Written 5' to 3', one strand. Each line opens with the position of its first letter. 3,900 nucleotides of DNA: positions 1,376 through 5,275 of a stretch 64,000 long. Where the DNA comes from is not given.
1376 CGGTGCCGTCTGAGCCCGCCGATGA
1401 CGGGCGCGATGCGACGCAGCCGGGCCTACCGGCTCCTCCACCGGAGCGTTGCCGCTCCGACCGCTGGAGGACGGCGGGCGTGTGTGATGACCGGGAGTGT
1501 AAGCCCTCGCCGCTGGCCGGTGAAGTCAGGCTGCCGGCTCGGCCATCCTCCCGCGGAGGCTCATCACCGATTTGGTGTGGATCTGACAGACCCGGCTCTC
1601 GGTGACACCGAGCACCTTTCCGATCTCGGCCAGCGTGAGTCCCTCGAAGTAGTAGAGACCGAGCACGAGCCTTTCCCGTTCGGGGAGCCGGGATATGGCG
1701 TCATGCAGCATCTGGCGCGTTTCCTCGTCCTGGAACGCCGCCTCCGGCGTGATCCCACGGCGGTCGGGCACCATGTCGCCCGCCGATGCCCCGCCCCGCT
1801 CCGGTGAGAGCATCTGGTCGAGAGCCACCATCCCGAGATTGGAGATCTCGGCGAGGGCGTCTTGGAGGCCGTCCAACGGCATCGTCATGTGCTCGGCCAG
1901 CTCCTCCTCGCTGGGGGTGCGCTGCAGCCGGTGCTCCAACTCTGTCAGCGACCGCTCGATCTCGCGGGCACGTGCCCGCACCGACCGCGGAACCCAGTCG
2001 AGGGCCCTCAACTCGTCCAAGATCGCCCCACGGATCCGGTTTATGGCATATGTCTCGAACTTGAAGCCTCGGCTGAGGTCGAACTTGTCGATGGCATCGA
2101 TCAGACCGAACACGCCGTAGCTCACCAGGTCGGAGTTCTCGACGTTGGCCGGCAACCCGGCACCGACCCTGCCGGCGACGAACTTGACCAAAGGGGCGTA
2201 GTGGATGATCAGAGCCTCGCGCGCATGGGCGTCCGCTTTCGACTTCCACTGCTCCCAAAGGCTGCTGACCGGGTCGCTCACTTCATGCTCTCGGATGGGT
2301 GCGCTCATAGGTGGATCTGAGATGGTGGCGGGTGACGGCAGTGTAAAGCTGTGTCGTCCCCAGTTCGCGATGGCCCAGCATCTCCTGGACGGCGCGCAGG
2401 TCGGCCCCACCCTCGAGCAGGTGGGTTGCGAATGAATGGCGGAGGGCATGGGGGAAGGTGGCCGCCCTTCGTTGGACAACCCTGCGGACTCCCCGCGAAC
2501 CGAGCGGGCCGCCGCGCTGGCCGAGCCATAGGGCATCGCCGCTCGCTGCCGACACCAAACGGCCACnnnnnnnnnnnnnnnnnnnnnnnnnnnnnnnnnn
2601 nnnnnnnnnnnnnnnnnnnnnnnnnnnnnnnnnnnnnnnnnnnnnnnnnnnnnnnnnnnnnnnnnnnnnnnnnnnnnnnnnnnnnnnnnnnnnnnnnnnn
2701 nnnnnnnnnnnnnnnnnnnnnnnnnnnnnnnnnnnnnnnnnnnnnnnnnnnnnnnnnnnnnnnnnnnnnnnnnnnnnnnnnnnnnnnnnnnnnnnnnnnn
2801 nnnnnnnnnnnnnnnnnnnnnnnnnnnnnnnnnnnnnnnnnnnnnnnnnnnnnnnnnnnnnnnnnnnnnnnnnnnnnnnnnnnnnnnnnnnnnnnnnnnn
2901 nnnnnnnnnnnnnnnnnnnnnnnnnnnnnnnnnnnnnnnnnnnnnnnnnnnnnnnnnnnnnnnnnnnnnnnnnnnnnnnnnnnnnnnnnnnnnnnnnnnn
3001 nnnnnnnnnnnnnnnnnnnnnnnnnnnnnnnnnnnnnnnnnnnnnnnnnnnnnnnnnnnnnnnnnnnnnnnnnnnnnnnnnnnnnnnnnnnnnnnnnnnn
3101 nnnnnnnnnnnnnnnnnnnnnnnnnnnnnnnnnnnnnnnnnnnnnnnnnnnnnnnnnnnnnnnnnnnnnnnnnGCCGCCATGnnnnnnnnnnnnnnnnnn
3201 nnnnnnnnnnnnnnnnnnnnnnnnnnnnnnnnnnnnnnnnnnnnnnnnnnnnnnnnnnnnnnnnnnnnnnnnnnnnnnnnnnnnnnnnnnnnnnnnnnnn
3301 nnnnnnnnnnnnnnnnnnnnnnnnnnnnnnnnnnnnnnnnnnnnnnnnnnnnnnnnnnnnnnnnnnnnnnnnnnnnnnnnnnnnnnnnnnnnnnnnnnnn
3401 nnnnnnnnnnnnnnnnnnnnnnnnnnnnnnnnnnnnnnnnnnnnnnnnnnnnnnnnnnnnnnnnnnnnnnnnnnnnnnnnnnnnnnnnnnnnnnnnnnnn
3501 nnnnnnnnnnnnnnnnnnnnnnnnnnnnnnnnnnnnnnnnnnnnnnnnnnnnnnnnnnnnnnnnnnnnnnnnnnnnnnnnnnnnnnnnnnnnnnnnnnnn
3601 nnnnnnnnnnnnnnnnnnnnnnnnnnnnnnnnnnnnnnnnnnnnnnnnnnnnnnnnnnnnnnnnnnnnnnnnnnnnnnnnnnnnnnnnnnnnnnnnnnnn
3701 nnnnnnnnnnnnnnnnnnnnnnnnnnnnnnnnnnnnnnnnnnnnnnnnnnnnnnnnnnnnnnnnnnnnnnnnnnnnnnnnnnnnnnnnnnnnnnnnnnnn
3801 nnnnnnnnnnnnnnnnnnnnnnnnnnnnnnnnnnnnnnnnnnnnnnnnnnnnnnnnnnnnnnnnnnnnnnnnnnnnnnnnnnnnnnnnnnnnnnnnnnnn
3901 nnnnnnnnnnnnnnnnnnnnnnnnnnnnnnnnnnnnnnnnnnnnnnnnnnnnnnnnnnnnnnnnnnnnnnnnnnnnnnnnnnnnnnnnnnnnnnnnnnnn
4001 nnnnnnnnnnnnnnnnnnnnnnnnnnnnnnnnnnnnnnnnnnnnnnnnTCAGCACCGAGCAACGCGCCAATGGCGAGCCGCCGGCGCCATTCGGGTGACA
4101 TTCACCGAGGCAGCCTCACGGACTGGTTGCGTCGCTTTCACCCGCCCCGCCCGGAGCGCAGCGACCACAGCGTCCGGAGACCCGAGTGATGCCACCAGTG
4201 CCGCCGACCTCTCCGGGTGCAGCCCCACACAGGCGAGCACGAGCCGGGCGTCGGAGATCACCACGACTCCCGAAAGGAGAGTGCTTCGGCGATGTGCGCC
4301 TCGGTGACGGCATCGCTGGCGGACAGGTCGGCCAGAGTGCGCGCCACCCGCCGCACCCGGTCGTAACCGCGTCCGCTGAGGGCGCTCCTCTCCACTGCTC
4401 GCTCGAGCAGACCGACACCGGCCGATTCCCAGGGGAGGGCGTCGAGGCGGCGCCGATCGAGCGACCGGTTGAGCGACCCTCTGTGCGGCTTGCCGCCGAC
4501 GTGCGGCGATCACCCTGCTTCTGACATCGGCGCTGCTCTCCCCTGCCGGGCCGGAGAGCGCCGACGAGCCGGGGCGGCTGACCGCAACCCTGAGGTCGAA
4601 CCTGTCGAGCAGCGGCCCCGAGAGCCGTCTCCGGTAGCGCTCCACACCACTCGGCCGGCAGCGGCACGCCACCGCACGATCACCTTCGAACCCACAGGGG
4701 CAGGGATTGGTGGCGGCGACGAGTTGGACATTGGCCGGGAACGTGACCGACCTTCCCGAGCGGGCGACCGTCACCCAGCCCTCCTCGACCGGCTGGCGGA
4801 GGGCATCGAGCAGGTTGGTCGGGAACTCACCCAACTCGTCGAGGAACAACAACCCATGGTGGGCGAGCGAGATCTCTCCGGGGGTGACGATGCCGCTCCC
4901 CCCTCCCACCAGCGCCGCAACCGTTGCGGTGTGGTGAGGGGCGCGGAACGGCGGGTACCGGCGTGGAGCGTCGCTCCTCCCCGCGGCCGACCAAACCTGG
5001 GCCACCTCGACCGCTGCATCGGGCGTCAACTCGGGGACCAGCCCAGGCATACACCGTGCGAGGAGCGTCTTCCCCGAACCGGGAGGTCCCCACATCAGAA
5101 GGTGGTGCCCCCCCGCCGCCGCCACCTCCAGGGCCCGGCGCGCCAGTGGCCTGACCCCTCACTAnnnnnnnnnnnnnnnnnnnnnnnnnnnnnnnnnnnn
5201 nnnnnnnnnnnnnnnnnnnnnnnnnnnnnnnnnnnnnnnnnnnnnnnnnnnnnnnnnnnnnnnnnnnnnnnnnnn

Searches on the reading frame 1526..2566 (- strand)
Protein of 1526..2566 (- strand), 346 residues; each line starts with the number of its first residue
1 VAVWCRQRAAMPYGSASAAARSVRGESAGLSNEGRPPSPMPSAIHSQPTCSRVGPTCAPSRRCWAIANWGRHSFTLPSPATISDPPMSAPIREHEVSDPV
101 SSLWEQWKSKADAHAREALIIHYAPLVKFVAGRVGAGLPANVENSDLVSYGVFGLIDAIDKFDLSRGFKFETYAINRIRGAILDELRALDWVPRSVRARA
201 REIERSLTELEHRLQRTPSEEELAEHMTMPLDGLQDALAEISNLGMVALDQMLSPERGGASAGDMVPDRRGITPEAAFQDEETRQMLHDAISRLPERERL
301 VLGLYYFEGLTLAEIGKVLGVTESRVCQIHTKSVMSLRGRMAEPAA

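Call 65: search_protein_families(library=pfam, proteins=[window:1526-2566:-], max_evalue=0.01)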
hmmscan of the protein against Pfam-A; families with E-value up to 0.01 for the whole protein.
window:1526-2566:- (346 aa): 6 families
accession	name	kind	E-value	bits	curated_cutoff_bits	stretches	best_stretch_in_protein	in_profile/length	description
PF04545.22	Sigma70_r4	-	4.4e-18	65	24.1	1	290-338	1-49/50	Sigma-70, region 4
PF04542.20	Sigma70_r2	-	2.5e-14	53.2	24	1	119-191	1-70/71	Sigma-70 region 2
PF08281.18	Sigma70_r4_2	-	1.2e-10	41.3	25.7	1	284-326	1-43/54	Sigma-70, region 4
PF04539.22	Sigma70_r3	-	4.7e-08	33.5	25.3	1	201-275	4-75/78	Sigma-70 region 3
PF13384.12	HTH_23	-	0.004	17.4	24.6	1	296-330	4-38/50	Homeodomain-like domain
PF07638.17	Sigma70_ECF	-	0.0048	17.2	21.1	0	277-326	116-168/185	ECF sigma factor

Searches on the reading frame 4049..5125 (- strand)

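Call 65: search_protein_families(library=pfam, proteins=[window:4049-5125:-], max_evalue=0.01)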
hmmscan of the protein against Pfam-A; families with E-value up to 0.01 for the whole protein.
window:4049-5125:- (358 aa): 5 families
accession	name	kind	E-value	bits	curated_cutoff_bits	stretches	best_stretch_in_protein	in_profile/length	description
PF01078.27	Mg_chelatase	-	4.1e-75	252.2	20.3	1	1-184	17-201/207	Magnesium chelatase, subunit ChlI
PF00158.32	Sigma54_activat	-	1.3e-08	35.2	20.2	1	82-140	86-142/168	Sigma-54 interaction domain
PF00493.29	MCM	-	4.5e-07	29.6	23.3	1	77-181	109-203/224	MCM P-loop domain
PF07728.20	AAA_5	-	3.2e-06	27.6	22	0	91-143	68-125/139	AAA domain (dynein-related subfamily)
PF00004.35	AAA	-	0.008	17.1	21.2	0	9-25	1-17/131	ATPase family associated with various cellular activities (AAA)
